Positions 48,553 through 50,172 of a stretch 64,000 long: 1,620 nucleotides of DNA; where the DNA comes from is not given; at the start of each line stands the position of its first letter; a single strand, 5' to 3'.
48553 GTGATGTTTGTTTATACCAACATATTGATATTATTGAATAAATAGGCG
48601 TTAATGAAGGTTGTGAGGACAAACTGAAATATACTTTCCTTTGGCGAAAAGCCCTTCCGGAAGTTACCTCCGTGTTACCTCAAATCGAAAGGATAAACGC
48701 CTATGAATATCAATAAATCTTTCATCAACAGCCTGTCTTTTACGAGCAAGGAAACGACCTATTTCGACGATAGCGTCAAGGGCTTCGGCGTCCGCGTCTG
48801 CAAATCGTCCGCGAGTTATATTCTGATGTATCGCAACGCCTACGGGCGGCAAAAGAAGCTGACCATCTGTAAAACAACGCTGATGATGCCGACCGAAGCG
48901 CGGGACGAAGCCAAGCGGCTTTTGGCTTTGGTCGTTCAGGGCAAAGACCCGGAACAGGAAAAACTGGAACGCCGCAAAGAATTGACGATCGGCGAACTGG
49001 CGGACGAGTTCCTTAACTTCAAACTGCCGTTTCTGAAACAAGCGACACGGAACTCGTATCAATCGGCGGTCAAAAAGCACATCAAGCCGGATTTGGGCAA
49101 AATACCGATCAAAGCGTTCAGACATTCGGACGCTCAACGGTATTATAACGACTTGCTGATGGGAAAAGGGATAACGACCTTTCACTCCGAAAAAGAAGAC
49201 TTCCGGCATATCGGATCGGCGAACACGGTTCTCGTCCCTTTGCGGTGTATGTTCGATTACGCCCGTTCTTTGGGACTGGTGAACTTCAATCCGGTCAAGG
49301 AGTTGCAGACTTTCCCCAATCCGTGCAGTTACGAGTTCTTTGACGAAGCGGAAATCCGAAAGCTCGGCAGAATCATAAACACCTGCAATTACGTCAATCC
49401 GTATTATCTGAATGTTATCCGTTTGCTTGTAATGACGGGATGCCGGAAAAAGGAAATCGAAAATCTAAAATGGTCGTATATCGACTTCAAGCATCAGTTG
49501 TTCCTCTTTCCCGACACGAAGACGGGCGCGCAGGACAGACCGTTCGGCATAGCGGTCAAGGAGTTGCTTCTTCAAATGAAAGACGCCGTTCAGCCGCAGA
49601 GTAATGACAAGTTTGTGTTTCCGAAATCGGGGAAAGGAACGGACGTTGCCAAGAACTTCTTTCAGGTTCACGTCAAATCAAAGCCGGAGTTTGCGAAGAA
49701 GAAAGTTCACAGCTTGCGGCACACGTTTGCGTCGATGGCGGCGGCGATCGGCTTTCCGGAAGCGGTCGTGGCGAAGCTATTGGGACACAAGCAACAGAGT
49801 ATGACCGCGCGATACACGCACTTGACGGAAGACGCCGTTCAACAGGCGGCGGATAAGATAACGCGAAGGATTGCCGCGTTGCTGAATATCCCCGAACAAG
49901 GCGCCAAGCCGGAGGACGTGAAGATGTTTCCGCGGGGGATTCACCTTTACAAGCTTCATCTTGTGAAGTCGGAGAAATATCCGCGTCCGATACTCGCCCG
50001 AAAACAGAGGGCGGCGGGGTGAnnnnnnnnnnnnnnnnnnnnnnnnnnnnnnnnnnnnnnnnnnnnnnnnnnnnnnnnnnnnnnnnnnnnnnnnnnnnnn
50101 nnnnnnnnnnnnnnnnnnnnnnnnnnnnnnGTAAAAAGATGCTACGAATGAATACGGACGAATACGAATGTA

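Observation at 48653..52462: Small integrase-bounded islet with imperfect direct repeats and no tRNA target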

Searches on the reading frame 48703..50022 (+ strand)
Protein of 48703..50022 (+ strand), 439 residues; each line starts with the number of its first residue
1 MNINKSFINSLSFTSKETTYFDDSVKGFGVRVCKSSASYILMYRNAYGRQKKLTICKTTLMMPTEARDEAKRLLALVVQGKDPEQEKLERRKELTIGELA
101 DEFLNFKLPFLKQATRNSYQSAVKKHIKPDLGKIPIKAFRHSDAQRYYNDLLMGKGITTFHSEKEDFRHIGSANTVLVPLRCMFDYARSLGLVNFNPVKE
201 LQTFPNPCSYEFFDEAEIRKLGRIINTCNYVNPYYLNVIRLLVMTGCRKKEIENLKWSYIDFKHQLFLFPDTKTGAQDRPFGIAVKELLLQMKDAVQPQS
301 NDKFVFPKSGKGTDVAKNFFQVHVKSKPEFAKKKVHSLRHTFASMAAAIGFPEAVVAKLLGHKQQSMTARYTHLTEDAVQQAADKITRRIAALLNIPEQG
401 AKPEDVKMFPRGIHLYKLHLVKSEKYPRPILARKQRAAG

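Call 6: search_protein_families(library=pfam, proteins=[window:48703-50022:+], max_evalue=0.01)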
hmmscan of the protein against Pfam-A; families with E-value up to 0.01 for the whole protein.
window:48703-50022:+ (439 aa): 3 families
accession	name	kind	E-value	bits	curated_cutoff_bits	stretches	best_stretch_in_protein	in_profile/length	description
PF00589.27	Phage_integrase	-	1e-21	77.9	27.1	1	214-376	4-170/172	Phage integrase family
PF13356.12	Arm-DNA-bind_3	-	1.5e-11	44.7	27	1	17-88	14-81/83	Arm DNA-binding domain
PF14659.12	Phage_int_SAM_3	-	1.1e-10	42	22.6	1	95-152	1-58/58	Phage integrase, N-terminal SAM-like domain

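Call 11: find_encoding_contigs(protein=window:48703-50022:+, flank=10000, max_places=10)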
Protein window:48703-50022:+ (439 aa): 18 contigs read that carry it; 10 places shown.
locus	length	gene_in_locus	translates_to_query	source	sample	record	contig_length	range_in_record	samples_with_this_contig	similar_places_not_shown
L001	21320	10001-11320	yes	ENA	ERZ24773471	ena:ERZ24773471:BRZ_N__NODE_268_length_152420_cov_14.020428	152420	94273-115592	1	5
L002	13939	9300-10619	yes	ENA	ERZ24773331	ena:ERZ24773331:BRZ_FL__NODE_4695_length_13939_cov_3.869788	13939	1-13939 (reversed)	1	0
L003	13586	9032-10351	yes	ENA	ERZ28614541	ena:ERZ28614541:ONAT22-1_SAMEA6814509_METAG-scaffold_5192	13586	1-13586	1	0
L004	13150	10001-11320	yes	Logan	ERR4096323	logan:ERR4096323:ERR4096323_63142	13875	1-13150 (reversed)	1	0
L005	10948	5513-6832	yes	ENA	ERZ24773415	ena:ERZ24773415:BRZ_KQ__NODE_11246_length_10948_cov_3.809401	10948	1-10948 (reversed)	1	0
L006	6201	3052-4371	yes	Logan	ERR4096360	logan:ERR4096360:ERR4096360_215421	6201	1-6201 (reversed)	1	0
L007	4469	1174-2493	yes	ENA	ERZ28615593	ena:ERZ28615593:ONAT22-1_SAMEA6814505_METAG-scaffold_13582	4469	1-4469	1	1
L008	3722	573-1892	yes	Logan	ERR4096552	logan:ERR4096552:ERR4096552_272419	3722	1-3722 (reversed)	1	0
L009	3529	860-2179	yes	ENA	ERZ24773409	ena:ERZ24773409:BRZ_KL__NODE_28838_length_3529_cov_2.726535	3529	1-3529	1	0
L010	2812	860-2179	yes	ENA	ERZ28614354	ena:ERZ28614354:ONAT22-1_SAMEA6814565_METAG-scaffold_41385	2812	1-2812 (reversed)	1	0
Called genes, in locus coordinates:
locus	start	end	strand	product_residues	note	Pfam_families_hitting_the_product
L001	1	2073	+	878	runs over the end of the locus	PF03797:Autotransporter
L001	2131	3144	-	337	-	-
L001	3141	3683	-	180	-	PF04390:LptE (weak)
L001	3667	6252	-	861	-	PF00133:tRNA-synt_1, PF01406:tRNA-synt_1e (faint), PF09334:tRNA-synt_1g, PF13603:tRNA-synt_1_2, PF00133:tRNA-synt_1, PF08264:Anticodon_1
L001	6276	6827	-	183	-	PF12100:DUF3576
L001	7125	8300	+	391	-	PF13609:Porin_4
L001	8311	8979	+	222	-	PF01168:Ala_racemase_N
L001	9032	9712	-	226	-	PF13505:OMP_b-brl, PF02462:Opacity, PF01617:Surface_Ag_2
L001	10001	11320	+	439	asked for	PF13356:Arm-DNA-bind_3, PF14659:Phage_int_SAM_3, PF00589:Phage_integrase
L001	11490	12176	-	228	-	PF04250:DUF429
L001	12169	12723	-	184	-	-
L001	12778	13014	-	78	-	-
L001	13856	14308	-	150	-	PF00588:SpoU_methylase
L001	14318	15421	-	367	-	PF01926:MMR_HSR1, PF02421:FeoB_N, PF06071:YchF-GTPase_C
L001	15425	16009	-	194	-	PF01195:Pept_tRNA_hydro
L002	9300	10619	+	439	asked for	PF13356:Arm-DNA-bind_3, PF14659:Phage_int_SAM_3, PF00589:Phage_integrase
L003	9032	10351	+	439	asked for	PF13356:Arm-DNA-bind_3, PF14659:Phage_int_SAM_3, PF00589:Phage_integrase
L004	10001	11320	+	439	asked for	PF13356:Arm-DNA-bind_3, PF14659:Phage_int_SAM_3, PF00589:Phage_integrase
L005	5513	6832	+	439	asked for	PF13356:Arm-DNA-bind_3, PF14659:Phage_int_SAM_3, PF00589:Phage_integrase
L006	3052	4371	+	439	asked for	PF13356:Arm-DNA-bind_3, PF14659:Phage_int_SAM_3, PF00589:Phage_integrase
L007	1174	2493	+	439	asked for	PF13356:Arm-DNA-bind_3, PF14659:Phage_int_SAM_3, PF00589:Phage_integrase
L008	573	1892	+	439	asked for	PF13356:Arm-DNA-bind_3, PF14659:Phage_int_SAM_3, PF00589:Phage_integrase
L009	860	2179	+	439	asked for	PF13356:Arm-DNA-bind_3, PF14659:Phage_int_SAM_3, PF00589:Phage_integrase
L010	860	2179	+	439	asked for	PF13356:Arm-DNA-bind_3, PF14659:Phage_int_SAM_3, PF00589:Phage_integrase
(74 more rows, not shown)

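Call 13: find_homologous_proteins(query=window:48703-50022:+, max_evalue=1e-20)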
Query window:48703-50022:+ (439 aa): 112 proteins with E <= 1e-20 among 6681 candidates.
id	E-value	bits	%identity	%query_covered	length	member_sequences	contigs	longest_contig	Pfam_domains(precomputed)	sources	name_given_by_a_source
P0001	5.9e-286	966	97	100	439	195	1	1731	PF14659.13,PF13356.13,PF00589.28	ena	-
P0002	8.0e-131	455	53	90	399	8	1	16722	PF14659.13,PF22022.3,PF13356.13,PF00589.28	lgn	-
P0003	4.1e-129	449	53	90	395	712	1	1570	PF14659.13,PF22022.3,PF13356.13,PF00589.28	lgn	-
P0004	6.4e-124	432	50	90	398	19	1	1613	PF14659.13,PF22022.3,PF13356.13,PF00589.28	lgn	-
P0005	4.5e-122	426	51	90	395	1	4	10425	PF14659.13,PF22022.3,PF13356.13,PF00589.28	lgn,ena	-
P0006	5.2e-121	423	49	91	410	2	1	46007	PF14659.13,PF13356.13,PF00589.28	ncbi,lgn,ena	-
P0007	7.1e-120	419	50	90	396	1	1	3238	PF14659.13,PF22022.3,PF13356.13,PF00589.28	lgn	-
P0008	7.1e-116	406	47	91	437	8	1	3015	PF14659.13,PF13356.13,PF00589.28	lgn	-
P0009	1.0e-107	379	51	80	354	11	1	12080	PF14659.13,PF22022.3,PF13356.13,PF00589.28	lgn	-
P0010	7.2e-106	373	47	90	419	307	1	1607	PF14659.13,PF22022.3,PF13356.13,PF00589.28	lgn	-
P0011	1.0e-102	363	46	90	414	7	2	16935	PF14659.13,PF13356.13,PF00589.28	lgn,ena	-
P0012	1.8e-99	352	42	100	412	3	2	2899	PF14659.13,PF13356.13,PF00589.28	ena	-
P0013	2.2e-99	352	41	94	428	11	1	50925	PF14659.13,PF13356.13,PF00589.28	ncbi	-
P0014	7.1e-99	350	44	90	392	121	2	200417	PF14659.13,PF13356.13,PF00589.28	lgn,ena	-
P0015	4.5e-98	347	46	90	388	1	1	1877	PF14659.13,PF13356.13,PF00589.28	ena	-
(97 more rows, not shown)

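Call 15: find_encoding_contigs(protein=P0002, flank=8000, max_places=3)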
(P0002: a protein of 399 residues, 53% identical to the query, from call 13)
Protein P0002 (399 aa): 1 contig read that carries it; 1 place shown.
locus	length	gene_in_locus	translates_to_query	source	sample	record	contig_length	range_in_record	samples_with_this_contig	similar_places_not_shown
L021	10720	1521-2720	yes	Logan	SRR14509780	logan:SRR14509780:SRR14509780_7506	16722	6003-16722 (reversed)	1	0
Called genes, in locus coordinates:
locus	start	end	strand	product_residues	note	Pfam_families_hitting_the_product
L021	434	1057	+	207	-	PF01965:DJ-1_PfpI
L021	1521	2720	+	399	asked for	PF13356:Arm-DNA-bind_3, PF14659:Phage_int_SAM_3, PF22022:Phage_int_M (weak), PF00589:Phage_integrase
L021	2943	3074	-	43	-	-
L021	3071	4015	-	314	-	PF05128:DUF697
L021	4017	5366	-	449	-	PF04317:DUF463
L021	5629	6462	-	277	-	PF08843:AbiEii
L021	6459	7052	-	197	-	PF13338:AbiEi_4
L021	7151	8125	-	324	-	PF13280:WYL (weak), PF25583:WCX (weak)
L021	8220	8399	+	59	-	-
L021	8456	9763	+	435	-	PF09670:Cas_Cas02710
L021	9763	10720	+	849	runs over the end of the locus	PF18211:Csm1_B, PF22335:Cas10-Cmr2_palm2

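Call 16: find_encoding_contigs(protein=P0006, flank=8000, max_places=3)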
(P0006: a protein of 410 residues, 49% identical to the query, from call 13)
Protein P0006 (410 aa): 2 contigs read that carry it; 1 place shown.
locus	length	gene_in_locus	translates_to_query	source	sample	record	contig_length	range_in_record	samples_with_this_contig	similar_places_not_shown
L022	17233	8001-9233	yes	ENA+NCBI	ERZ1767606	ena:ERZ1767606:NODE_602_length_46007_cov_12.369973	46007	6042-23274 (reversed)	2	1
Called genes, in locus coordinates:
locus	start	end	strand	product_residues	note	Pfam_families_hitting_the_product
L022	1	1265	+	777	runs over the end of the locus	PF03135:CagE_TrbE_VirB, PF13401:AAA_22 (faint), PF19044:P-loop_TraG (faint)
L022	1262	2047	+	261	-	-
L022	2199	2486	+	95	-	PF19889:DUF6362 (weak)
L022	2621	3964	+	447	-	PF13173:AAA_14, PF13635:DUF4143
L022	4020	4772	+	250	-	-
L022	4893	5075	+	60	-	-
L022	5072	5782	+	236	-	PF04335:VirB8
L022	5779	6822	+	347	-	PF03524:CagX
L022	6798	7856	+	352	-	PF03743:TrbI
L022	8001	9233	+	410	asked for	PF13356:Arm-DNA-bind_3, PF14659:Phage_int_SAM_3, PF00589:Phage_integrase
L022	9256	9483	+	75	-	-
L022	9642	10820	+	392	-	PF01076:Mob_Pre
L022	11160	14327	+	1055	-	PF02415:Chlam_PMP (faint), PF03797:Autotransporter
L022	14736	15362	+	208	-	PF00872:Transposase_mut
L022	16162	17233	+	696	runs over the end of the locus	-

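Call 17: find_encoding_contigs(protein=P0014, flank=8000, max_places=3)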
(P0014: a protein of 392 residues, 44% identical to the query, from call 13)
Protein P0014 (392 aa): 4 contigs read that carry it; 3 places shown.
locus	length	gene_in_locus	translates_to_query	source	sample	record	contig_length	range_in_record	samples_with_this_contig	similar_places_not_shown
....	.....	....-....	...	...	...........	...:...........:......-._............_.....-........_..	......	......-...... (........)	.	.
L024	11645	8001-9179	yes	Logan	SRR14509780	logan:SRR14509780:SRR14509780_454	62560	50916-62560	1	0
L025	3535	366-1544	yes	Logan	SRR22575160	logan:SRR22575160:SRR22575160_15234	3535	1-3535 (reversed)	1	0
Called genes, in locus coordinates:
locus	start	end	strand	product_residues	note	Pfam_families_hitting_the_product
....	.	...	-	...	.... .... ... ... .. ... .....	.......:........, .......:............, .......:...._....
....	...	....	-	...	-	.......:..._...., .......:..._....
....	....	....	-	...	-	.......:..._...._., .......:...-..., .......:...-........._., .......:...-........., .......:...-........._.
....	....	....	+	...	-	-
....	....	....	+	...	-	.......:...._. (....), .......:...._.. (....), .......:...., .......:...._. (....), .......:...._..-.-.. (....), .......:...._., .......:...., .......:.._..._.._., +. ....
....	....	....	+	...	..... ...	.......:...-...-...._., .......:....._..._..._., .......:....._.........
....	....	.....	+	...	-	-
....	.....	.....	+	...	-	-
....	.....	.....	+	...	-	-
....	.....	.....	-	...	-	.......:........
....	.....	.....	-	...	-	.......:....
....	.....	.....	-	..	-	-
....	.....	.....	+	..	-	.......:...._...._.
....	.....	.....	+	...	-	-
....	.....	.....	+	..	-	-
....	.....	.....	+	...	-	-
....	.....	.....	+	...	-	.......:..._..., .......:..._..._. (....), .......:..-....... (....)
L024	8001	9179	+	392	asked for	PF13356:Arm-DNA-bind_3, PF14659:Phage_int_SAM_3, PF00589:Phage_integrase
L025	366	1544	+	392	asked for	PF13356:Arm-DNA-bind_3, PF14659:Phage_int_SAM_3, PF00589:Phage_integrase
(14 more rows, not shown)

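Call 42: find_related_loci(query=A1, collection=metagenome_contigs, flank=10000)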
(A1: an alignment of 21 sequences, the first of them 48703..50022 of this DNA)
Query A1 (439 aa) in metagenome_contigs; peptide patterns used: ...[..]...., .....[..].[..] (x = any residue, [..] = any of these).
274 stretches matched a pattern; 37 encode a relative of the query (tblastn E <= 1e-3); 37 distinct loci.
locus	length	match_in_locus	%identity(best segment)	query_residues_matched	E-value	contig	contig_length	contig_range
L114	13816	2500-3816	95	1-439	0e+0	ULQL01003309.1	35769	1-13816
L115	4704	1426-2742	95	1-439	0e+0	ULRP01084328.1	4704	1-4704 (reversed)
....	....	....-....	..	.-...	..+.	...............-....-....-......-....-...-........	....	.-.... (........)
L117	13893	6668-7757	94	1-439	9e-173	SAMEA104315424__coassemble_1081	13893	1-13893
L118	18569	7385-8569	53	1-396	1e-137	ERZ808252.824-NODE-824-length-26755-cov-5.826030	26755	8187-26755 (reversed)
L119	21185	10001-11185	52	1-396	5e-137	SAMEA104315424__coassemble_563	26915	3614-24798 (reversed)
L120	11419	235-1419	52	1-396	1e-135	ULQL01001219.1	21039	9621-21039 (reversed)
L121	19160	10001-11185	52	1-396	4e-135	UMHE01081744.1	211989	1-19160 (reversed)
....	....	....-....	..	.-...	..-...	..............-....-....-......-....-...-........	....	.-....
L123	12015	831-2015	52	1-396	7e-134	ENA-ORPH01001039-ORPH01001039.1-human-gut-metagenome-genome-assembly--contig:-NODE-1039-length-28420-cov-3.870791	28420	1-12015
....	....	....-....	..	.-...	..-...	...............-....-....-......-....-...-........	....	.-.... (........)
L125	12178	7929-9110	50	1-395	1e-127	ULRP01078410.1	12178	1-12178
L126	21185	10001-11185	52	1-396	1e-135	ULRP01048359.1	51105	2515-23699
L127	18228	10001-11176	47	1-396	2e-114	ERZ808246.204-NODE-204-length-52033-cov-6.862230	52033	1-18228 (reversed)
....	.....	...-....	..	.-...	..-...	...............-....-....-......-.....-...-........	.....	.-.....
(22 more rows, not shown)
